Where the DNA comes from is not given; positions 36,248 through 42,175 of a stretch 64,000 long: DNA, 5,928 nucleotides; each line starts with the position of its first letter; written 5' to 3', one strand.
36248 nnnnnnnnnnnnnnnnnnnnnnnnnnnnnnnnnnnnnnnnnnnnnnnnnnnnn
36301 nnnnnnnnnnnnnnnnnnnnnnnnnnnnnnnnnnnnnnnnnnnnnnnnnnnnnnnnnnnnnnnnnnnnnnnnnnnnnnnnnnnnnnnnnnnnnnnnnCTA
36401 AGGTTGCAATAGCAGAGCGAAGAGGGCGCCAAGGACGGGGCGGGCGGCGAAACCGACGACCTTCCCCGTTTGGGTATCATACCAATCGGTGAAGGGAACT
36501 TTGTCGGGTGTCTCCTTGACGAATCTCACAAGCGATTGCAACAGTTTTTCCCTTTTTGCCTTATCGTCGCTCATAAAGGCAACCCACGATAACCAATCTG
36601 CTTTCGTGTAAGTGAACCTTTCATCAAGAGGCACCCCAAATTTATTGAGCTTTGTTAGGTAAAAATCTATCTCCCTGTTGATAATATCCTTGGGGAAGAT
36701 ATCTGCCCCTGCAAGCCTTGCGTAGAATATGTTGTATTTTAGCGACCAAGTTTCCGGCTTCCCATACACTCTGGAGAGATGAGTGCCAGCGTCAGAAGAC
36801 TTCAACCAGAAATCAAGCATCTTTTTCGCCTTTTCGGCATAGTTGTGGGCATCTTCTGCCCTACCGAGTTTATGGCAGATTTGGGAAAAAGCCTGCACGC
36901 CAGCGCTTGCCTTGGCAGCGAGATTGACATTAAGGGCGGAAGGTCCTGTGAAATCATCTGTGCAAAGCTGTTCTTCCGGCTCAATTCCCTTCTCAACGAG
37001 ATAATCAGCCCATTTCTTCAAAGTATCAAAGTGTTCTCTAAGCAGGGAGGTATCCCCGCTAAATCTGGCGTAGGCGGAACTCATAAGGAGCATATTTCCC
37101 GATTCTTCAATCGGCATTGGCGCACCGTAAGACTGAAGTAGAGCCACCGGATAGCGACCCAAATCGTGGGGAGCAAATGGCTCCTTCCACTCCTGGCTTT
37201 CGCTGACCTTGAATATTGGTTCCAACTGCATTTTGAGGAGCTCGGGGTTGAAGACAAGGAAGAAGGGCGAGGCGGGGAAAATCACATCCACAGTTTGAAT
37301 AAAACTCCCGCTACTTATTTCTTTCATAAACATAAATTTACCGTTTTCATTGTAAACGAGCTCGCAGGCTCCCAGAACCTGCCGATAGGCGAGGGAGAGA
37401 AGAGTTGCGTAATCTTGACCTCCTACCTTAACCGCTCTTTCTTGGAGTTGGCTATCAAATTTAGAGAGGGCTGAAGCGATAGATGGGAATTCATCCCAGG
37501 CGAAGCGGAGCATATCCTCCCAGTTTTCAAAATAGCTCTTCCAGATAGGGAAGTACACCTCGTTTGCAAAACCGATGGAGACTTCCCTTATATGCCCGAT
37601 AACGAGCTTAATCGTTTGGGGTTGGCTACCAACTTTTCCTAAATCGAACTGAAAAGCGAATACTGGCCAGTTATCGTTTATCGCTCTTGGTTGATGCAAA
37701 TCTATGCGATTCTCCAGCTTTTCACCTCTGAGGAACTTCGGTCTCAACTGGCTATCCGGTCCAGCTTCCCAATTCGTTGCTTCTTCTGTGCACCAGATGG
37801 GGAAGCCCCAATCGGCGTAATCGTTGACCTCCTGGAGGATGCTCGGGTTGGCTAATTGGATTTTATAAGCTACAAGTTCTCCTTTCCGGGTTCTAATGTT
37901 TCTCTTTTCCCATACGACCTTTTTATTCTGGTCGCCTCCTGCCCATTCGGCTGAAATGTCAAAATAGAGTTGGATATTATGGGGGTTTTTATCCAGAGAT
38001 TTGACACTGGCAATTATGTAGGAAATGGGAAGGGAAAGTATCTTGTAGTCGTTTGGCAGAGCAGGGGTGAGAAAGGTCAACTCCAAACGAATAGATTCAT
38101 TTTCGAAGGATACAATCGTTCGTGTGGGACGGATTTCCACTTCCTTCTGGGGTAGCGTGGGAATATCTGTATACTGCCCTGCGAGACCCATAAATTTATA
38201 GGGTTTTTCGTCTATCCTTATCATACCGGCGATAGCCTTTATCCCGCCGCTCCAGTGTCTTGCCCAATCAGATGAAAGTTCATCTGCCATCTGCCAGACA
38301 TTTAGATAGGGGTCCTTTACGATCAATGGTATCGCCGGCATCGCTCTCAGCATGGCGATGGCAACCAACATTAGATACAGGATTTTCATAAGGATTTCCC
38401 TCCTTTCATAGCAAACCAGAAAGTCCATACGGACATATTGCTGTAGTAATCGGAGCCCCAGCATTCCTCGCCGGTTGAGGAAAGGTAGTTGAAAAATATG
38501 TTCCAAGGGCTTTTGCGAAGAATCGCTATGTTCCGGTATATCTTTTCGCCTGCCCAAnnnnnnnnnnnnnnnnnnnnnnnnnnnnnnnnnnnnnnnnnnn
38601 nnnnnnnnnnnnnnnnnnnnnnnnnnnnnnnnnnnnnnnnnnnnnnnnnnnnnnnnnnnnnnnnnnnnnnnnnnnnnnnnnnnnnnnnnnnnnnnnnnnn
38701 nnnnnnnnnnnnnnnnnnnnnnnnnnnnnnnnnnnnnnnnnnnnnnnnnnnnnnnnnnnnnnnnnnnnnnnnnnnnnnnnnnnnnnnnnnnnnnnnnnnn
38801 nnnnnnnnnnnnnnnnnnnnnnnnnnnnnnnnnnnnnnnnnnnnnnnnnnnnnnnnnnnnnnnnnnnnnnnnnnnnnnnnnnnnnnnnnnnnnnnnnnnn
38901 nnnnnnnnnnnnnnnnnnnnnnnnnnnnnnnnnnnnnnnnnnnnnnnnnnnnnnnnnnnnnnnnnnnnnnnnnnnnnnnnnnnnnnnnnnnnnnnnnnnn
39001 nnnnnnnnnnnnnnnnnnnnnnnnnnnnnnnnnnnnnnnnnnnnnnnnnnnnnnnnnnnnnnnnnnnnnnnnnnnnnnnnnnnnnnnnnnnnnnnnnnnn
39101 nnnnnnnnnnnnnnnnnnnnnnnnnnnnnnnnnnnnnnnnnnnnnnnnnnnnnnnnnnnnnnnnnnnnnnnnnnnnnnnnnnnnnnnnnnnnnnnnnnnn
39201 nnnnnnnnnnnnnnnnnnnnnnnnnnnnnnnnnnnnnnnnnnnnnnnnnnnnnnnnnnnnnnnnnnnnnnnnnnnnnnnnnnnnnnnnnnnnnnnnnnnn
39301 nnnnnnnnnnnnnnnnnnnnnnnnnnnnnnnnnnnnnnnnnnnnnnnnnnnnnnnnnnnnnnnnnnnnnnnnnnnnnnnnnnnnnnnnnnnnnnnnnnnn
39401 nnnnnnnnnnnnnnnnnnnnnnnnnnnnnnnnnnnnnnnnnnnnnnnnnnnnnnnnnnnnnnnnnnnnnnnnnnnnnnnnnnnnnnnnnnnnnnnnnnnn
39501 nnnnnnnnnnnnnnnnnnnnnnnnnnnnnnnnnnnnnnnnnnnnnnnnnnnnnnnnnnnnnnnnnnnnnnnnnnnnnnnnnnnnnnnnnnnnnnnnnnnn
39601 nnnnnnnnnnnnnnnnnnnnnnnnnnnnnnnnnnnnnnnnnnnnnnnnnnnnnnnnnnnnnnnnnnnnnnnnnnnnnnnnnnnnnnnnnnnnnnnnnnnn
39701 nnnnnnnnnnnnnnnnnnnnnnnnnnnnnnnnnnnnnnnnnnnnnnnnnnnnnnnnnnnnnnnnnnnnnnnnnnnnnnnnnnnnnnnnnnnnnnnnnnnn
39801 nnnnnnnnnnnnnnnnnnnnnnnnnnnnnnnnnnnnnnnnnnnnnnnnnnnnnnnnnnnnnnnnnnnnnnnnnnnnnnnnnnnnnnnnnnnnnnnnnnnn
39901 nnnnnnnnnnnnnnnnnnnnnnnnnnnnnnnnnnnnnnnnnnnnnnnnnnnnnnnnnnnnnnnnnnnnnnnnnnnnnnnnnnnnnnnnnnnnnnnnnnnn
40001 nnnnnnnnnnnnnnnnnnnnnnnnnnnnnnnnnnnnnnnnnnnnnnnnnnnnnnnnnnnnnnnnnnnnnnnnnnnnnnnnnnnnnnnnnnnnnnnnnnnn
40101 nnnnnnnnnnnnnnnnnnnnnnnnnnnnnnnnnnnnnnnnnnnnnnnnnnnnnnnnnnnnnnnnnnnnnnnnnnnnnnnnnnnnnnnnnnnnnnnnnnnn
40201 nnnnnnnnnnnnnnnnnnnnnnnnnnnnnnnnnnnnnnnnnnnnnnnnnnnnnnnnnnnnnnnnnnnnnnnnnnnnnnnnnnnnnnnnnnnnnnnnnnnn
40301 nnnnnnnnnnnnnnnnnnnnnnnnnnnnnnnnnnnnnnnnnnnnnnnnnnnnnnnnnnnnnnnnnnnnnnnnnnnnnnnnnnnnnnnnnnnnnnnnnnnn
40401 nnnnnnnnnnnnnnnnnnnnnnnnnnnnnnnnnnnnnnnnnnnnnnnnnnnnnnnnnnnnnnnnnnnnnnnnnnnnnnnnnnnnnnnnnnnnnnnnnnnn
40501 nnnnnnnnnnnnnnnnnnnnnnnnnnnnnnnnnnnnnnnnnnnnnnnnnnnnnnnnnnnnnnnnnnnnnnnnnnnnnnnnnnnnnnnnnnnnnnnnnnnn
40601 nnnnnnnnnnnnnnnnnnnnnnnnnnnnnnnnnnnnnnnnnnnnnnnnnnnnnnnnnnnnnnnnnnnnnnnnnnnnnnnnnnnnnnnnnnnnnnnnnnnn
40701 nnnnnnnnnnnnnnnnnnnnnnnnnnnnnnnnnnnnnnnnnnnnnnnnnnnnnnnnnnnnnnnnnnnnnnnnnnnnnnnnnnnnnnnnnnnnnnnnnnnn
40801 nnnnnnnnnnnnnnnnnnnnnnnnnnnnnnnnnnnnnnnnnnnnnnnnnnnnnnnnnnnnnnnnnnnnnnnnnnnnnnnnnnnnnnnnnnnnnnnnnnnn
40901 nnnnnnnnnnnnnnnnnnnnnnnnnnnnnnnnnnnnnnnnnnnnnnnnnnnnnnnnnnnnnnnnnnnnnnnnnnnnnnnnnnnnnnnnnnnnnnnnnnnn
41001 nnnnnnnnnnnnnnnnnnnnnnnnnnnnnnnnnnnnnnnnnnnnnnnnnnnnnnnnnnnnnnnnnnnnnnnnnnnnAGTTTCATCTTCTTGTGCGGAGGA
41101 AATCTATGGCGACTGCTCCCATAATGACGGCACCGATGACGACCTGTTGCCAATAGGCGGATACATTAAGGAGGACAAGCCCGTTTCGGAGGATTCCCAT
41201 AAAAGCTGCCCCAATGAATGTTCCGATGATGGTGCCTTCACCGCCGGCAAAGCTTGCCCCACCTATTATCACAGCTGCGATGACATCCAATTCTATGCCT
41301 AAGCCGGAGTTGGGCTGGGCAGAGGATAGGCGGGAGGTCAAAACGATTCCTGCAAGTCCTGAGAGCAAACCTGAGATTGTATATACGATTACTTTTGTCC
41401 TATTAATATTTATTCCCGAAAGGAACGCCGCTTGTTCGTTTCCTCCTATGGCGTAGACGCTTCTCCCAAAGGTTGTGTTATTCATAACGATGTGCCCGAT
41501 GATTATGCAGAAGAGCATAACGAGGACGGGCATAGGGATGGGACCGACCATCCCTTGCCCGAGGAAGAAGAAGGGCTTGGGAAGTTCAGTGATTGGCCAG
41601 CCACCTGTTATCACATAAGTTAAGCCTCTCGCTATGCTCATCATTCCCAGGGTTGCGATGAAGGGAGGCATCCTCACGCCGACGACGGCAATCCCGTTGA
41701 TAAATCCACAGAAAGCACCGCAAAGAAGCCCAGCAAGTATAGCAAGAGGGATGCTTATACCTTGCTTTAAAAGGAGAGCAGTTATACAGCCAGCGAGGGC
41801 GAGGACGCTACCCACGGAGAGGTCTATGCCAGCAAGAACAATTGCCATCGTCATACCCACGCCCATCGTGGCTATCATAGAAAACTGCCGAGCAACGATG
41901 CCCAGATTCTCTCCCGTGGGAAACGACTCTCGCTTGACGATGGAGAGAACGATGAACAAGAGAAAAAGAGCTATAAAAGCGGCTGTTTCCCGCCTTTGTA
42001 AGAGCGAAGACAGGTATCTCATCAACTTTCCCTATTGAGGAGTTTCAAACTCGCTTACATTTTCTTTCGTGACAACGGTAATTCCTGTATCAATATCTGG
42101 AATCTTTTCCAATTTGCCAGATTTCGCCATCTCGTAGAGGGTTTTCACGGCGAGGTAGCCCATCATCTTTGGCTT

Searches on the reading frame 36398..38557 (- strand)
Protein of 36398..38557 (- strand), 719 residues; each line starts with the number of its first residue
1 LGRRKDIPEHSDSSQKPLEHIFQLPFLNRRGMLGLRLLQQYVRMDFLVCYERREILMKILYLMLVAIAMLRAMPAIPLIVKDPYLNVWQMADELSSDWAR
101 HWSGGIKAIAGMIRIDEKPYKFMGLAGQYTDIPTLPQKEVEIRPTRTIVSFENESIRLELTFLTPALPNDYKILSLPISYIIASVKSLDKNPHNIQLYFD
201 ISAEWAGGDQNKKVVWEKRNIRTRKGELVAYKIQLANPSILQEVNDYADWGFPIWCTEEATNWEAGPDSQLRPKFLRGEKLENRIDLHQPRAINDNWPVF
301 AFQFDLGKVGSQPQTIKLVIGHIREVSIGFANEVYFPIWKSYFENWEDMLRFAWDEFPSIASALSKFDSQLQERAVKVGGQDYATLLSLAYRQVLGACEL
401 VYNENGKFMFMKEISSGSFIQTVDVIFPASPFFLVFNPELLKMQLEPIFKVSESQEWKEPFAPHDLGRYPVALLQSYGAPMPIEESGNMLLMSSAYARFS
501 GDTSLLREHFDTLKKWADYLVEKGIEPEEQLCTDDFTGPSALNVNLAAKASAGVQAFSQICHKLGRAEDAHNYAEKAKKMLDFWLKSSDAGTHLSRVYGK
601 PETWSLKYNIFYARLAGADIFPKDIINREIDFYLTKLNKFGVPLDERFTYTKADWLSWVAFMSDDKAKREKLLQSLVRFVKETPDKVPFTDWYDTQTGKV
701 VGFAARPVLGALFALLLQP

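Call 35: search_protein_families(library=pfam, proteins=[window:36398-38557:-], max_evalue=0.0001)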
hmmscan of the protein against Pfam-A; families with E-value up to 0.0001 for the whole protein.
window:36398-38557:- (719 aa): 3 families
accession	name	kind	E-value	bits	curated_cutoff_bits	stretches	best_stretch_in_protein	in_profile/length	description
PF16335.10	GtaA_6_Hairpin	-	2.7e-128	428.5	24.9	1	380-716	1-343/343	Glutaminase A six helical-hairpin domain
PF17168.10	DUF5127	-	6.8e-62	209.7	28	1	145-373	1-228/229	Domain of unknown function (DUF5127)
PF16334.10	DUF4964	-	1.1e-15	57.6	30.7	1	69-125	23-78/88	Domain of unknown function (DUF4964)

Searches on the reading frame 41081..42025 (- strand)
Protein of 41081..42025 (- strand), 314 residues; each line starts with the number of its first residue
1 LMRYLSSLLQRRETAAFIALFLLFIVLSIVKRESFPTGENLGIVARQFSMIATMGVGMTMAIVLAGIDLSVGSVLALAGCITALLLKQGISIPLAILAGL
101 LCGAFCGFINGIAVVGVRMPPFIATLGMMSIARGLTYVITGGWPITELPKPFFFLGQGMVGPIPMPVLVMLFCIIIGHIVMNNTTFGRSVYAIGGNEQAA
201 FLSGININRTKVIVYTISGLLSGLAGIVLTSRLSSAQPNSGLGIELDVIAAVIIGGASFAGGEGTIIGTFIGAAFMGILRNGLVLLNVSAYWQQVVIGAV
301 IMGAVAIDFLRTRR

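Call 35: search_protein_families(library=pfam, proteins=[window:41081-42025:-], max_evalue=0.0001)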
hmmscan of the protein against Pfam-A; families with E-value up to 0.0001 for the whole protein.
window:41081-42025:- (314 aa): 1 family
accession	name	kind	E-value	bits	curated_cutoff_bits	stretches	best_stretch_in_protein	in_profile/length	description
PF02653.21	BPD_transp_2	-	7.4e-50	170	26.8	1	43-304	4-268/269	Branched-chain amino acid transport system / permease component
